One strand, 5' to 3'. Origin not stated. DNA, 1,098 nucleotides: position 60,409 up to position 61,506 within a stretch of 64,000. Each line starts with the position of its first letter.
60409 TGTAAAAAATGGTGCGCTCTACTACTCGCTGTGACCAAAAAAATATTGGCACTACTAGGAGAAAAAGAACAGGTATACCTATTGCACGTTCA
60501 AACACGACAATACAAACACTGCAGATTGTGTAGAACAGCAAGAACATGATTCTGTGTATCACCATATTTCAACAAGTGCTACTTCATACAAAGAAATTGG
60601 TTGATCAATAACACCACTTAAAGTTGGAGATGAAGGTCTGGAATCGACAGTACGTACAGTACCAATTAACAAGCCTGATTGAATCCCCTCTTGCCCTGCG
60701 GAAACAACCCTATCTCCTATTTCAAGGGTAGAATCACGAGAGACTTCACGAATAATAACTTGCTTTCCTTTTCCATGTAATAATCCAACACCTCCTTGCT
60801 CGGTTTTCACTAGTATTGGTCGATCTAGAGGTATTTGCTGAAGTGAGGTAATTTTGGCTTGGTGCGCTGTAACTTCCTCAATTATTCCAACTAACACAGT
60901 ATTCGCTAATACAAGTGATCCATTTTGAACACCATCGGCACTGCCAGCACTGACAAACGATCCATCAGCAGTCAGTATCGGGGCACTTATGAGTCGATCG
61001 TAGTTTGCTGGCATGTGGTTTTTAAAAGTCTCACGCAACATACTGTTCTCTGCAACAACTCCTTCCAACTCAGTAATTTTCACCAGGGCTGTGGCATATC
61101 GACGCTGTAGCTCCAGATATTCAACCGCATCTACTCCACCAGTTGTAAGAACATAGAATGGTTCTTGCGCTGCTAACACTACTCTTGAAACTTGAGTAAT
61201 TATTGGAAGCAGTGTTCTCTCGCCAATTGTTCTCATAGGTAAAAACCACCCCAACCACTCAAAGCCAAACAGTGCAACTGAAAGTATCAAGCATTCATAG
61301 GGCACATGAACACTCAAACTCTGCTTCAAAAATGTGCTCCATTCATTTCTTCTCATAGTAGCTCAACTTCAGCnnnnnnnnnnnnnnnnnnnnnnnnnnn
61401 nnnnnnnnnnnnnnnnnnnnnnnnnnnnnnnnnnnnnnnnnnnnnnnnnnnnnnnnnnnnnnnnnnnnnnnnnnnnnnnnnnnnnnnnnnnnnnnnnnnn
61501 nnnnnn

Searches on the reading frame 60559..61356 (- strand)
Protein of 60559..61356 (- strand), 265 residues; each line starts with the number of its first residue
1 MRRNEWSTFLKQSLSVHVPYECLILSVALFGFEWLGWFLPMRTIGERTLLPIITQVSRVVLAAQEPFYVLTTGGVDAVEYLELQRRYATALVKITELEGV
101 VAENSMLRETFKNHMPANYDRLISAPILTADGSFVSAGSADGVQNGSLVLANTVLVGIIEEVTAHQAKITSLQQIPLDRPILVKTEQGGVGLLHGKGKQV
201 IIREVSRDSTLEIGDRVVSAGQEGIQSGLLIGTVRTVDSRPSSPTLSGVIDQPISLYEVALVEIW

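Call 62: search_protein_families(library=pfam, proteins=[window:60559-61356:-], max_evalue=0.001)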
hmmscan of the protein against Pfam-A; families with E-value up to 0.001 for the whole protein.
window:60559-61356:- (265 aa): 1 family
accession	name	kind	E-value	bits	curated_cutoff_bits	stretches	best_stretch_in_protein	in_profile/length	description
PF04085.20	MreC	-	6.5e-18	65.4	28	1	134-252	14-133/147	Rod shape-determining protein MreC, barrel core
